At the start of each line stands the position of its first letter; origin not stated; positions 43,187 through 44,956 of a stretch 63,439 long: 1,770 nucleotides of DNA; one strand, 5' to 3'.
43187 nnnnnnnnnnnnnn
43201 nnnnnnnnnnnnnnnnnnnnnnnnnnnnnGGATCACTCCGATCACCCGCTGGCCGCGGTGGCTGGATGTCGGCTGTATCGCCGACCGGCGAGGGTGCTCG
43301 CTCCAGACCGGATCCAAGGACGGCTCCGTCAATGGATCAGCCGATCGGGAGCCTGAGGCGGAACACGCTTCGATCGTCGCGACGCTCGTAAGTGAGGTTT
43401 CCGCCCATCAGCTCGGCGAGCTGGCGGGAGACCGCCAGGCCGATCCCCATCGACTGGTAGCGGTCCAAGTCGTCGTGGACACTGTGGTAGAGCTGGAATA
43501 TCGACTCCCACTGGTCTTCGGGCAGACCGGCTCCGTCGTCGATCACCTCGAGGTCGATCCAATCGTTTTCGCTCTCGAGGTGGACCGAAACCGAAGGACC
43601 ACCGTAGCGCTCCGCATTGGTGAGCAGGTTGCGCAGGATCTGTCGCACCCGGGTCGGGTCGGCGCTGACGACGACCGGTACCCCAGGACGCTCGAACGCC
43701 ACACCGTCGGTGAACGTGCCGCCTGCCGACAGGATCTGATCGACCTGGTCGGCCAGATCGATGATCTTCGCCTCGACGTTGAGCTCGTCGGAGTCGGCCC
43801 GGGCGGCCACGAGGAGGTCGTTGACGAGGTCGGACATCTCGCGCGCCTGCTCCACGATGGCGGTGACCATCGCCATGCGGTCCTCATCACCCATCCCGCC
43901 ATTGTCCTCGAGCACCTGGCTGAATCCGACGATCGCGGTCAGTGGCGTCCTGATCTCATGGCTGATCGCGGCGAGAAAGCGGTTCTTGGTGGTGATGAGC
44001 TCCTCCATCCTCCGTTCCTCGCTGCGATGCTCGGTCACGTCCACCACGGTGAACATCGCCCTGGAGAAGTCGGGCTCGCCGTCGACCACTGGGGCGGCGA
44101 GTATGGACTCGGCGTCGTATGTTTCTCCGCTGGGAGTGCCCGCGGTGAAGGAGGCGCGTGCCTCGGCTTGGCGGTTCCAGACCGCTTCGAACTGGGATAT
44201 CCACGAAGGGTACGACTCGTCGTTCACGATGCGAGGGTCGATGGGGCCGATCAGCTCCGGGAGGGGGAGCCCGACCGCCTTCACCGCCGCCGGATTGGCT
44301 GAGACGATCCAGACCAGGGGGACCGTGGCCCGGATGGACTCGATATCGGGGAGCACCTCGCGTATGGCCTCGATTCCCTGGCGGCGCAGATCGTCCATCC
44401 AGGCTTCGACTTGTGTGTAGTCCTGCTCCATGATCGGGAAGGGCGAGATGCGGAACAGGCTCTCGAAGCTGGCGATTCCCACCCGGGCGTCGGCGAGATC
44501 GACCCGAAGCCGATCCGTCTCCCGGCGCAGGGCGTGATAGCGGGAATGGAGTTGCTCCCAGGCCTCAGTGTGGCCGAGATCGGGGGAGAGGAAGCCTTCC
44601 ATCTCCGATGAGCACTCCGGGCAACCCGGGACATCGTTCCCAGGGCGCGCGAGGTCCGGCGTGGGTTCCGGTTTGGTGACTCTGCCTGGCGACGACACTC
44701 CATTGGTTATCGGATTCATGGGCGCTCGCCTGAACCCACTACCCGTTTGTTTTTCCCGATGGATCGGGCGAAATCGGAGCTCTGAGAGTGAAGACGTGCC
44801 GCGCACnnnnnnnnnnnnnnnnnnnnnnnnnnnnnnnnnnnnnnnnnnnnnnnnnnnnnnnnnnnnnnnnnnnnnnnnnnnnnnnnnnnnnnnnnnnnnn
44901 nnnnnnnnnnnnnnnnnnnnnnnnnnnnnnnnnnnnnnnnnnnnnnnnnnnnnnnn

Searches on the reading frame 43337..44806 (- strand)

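Call 18: search_protein_families(library=ncbifam, proteins=[window:43337-44806:-], max_evalue=0.00001)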
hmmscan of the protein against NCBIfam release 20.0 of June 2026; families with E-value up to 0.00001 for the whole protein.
window:43337-44806:- (489 aa): 72 families (the best 25 are shown)
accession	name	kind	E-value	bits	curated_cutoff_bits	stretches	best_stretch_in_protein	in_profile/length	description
NF008302.0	PRK11091.1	equivalog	5.3e-39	134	838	1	255-486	264-503/779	aerobic respiration two-component sensor histidine kinase ArcB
TIGR02956.1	TMAO_torS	equivalog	4.1e-35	121.2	676.5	1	256-488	446-682/967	TMAO reductase system sensor histidine kinase/response regulator TorS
NF046044.1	PnpS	equivalog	4e-33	115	400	1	212-486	119-389/390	two-component system histidine kinase PnpS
NF038297.2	hybrid_HK_HrmK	equivalog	3.8e-29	101.8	725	1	271-488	232-457/607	hybrid histidine kinase/response regulator HrmK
NF033092.0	HK_WalK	equivalog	9.1e-29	100.5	725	1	254-479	359-584/594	cell wall metabolism sensor histidine kinase WalK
NF011874.0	PRK15347.1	equivalog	2.5e-28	98.6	852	1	265-488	389-614/921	two component system sensor kinase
NF040691.1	MtrAB_MtrB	equivalog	3.2e-28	99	450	1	264-487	261-491/507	MtrAB system histidine kinase MtrB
TIGR01386.1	cztS_silS_copS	subfamily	3.4e-28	98.8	292.55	1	266-487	233-457/457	heavy metal sensor histidine kinase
TIGR02966.1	phoR_proteo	equivalog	5.1e-28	98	334.2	1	266-472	106-318/333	phosphate regulon sensor histidine kinase PhoR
NF041832.1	near_NosP_CTERM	subfamily_domain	2e-27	96.3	400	1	272-489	5-226/370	NahK/ErcS family hybrid sensor histidine kinase/response regulator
NF008543.0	PRK11466.1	equivalog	7.1e-27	93.6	982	1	257-488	427-662/914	TMAO reductase system sensor histidine kinase/response regulator TorS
NF033091.0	HK_VanS_ACDEFG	equivalog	3.3e-26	92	400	1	263-487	63-293/293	vancomycin resistance histidine kinase VanS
NF008312.0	PRK11100.1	equivalog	4.6e-26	91.7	356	1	276-481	258-466/477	two-component system sensor histidine kinase CreC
NF041880.1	EPS_EpsF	equivalog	1.5e-25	89.6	900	1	251-474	251-476/492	response regulator EpsF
NF006800.0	PRK09303.1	equivalog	2.7e-25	89.1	342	1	257-488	134-377/383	histidine kinase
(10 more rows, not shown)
